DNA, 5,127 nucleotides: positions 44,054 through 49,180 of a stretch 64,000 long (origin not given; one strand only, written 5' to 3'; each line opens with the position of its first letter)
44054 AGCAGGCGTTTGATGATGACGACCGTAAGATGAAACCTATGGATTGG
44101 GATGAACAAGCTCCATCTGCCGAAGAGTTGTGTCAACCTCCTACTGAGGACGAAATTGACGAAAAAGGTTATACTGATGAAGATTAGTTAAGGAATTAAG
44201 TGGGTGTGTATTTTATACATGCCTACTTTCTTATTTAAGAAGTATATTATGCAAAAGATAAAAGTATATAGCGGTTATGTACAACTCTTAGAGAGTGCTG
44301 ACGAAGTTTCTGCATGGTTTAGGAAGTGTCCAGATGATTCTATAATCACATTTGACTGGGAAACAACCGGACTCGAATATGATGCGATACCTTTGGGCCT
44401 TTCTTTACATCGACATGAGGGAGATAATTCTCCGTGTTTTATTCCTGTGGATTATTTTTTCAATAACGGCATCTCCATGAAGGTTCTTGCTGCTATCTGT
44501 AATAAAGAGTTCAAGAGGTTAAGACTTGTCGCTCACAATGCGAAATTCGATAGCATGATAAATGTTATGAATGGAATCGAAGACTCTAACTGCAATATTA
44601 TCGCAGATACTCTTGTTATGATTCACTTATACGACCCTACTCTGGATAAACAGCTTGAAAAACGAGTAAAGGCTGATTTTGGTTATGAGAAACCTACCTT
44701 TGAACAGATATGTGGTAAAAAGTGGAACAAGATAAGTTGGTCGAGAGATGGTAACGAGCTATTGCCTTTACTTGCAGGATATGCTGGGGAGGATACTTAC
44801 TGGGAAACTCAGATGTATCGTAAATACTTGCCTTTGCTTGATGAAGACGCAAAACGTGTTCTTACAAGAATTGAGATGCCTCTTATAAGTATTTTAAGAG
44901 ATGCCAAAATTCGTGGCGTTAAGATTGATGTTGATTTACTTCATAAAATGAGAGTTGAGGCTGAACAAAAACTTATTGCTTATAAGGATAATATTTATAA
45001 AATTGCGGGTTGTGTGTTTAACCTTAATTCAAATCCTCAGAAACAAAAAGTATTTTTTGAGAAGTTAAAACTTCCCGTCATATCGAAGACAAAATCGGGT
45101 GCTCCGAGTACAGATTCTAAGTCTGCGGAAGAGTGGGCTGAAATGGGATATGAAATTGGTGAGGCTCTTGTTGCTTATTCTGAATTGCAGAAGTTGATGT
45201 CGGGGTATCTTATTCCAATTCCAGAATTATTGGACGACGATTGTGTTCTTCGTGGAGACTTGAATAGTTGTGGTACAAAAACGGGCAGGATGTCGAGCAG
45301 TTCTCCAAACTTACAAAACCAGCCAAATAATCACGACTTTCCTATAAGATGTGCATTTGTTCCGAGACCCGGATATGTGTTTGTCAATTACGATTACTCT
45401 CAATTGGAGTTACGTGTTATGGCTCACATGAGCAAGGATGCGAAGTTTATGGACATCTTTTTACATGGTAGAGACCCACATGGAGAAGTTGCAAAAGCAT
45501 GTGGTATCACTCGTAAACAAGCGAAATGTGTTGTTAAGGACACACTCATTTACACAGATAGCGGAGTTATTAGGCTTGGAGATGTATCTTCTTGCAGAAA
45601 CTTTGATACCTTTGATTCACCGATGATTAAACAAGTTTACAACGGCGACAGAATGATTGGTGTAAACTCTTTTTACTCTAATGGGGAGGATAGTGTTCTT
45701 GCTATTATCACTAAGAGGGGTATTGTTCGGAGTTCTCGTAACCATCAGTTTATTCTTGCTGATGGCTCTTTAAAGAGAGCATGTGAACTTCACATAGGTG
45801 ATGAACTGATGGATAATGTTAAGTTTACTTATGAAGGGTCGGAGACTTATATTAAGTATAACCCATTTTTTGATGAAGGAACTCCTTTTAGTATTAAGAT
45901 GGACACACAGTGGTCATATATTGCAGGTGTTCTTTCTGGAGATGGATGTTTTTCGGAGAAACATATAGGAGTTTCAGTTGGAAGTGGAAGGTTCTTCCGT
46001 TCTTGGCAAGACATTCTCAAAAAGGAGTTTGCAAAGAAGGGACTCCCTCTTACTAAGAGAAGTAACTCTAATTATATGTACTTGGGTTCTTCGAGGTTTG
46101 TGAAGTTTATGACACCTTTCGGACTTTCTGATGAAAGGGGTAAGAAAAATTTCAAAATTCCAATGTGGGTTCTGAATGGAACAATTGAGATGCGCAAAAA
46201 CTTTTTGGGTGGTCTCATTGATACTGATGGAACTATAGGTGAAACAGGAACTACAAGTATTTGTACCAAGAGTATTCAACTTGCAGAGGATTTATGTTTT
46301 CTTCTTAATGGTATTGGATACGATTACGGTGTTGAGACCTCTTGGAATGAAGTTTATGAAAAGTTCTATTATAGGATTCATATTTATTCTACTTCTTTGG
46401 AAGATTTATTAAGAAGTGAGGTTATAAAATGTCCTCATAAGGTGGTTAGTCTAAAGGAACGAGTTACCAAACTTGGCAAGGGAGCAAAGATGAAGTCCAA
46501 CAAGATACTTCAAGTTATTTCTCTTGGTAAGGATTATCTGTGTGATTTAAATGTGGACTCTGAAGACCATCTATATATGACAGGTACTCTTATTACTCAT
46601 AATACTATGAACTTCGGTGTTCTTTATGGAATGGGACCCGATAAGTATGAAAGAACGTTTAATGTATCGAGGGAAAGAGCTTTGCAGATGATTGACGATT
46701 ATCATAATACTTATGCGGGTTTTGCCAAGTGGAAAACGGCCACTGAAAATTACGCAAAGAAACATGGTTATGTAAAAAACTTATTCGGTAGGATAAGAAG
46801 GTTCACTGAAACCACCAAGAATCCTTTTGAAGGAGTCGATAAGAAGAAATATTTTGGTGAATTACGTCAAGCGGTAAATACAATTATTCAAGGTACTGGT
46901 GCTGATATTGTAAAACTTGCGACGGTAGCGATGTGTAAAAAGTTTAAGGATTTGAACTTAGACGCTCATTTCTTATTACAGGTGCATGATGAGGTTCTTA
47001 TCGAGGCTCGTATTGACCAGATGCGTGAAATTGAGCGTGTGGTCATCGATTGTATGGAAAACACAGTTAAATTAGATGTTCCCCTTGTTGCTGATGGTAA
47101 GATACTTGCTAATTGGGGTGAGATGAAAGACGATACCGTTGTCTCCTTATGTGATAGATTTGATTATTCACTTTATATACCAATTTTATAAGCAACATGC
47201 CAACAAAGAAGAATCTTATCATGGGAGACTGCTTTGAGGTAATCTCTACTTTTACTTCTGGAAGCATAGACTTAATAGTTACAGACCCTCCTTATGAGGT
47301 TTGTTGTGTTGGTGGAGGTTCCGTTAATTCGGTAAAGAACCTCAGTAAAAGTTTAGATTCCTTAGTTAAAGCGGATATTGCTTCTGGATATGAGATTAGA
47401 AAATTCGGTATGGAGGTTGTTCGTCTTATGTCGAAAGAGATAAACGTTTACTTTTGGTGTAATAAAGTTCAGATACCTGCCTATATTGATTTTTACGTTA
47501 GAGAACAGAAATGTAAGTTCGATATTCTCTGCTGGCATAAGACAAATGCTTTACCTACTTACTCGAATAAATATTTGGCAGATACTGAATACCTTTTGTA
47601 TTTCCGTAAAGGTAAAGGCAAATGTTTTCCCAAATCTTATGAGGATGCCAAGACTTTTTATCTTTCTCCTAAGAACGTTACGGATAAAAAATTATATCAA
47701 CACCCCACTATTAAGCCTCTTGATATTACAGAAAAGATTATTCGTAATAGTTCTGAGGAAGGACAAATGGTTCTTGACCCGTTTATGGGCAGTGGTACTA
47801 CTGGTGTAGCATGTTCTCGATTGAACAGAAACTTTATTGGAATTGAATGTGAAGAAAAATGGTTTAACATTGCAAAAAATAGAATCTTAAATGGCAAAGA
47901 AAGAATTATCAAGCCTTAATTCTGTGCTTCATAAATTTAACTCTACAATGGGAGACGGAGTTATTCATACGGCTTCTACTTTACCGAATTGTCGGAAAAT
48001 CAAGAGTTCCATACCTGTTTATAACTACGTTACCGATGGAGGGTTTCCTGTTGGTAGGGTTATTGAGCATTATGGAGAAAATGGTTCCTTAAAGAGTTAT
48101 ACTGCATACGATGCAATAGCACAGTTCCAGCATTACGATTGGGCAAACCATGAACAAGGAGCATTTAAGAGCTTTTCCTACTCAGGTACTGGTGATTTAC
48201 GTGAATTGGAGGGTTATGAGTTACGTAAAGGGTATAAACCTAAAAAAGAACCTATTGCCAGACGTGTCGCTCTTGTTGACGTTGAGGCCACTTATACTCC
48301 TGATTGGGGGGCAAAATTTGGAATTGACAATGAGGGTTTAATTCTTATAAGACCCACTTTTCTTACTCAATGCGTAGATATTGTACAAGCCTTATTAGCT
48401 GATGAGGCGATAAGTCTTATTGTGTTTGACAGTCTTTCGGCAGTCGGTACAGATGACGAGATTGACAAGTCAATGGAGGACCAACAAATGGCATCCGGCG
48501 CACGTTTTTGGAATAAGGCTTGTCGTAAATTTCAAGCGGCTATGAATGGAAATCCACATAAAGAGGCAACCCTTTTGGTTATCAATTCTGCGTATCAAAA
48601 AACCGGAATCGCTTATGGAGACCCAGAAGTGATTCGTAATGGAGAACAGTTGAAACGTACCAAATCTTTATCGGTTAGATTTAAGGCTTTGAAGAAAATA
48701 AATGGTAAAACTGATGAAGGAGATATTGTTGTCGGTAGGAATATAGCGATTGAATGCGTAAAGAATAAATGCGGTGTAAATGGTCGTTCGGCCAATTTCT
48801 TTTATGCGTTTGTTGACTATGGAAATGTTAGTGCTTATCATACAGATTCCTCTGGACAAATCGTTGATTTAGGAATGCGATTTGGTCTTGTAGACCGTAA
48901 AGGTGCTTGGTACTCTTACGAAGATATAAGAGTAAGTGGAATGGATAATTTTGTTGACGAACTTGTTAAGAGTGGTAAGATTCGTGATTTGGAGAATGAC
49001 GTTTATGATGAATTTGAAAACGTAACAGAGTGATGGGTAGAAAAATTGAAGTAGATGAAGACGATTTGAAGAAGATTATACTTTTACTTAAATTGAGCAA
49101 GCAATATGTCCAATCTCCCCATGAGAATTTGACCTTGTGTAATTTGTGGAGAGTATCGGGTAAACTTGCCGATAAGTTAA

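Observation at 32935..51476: Two paralogous inteins occupy the identical GTGK^T P-loop position in two unrelated ATPases of the same genome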

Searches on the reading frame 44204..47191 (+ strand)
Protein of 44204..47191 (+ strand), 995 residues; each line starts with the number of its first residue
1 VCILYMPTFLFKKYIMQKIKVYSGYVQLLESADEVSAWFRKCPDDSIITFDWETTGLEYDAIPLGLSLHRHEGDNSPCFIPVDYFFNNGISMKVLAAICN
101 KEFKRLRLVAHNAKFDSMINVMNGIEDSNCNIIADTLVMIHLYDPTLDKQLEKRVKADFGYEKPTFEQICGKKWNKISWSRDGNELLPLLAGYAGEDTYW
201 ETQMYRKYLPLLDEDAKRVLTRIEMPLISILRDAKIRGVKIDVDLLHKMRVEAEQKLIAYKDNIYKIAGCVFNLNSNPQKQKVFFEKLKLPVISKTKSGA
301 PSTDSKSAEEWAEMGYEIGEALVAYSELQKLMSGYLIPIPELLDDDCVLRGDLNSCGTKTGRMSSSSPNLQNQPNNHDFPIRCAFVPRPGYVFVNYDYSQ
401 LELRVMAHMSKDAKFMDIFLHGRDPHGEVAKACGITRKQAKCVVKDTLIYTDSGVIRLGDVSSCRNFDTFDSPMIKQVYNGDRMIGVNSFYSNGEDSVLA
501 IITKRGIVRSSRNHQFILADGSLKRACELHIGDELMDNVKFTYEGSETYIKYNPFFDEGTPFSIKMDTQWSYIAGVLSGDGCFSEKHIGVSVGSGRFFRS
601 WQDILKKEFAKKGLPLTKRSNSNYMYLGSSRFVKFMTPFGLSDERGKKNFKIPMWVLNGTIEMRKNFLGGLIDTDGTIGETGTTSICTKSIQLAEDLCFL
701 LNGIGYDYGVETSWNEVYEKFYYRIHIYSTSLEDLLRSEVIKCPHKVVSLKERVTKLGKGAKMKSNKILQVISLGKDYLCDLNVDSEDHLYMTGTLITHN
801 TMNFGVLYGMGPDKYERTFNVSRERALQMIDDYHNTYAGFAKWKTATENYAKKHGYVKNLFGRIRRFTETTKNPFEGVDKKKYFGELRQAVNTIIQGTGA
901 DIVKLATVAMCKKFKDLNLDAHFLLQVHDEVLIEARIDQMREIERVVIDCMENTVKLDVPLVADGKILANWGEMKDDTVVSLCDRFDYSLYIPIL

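Call 7: search_protein_families(library=pfam, proteins=[window:44204-47191:+], max_evalue=0.01)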
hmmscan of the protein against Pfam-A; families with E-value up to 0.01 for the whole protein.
window:44204-47191:+ (995 aa): 3 families
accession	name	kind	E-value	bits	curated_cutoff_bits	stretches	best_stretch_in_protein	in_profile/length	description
PF00476.26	DNA_pol_A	-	9.6e-91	305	34.3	2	244-433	2-194/381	DNA polymerase family A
PF14528.11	LAGLIDADG_3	-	8.7e-07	29.6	22.5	1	664-730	3-71/82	LAGLIDADG-like domain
PF05204.19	Hom_end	-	0.00023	21.7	21.1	1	652-744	2-98/110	Homing endonuclease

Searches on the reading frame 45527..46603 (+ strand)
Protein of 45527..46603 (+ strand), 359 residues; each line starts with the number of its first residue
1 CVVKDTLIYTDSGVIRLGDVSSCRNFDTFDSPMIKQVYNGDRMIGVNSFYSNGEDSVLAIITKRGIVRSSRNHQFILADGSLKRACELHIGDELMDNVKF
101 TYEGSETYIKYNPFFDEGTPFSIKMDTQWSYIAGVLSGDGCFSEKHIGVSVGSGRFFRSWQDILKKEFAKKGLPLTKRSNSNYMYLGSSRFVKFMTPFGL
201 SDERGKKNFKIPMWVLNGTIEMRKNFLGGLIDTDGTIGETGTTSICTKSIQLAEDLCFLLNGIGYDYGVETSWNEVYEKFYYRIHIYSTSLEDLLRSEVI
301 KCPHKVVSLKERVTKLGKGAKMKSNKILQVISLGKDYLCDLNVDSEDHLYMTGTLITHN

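Call 57: search_dna_similar(query=window:45527-46603:+, collection=phages, mode=protein, max_rows=15)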
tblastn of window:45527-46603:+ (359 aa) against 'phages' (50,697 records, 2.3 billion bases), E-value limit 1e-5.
Records with a match: 1; places in all: 1; records where one place covers at least 80% of the query: 1.
Best place of each record, by identity: <60% 1.
By first word of the organism name: uncultured 1.
By host as written in the record: - 1.
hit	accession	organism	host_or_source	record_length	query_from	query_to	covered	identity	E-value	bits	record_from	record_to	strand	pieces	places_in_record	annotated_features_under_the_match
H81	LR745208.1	uncultured phage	metagenomic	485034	1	359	100%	32.3%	5e-29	124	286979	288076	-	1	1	record has no annotation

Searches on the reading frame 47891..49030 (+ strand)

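Call 35: search_protein_families(library=phrogs, proteins=[window:47891-49030:+], max_evalue=0.00001)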
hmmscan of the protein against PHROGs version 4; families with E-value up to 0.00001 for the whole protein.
window:47891-49030:+ (380 aa): 2 families
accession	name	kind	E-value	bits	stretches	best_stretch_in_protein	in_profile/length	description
phrog_97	-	other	4e-41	142.7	2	3-268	17-255/506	UvsX-like recombinase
phrog_8337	-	DNA, RNA and nucleotide metabolism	2.1e-14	54.6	1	128-268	103-247/273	DNA repair protein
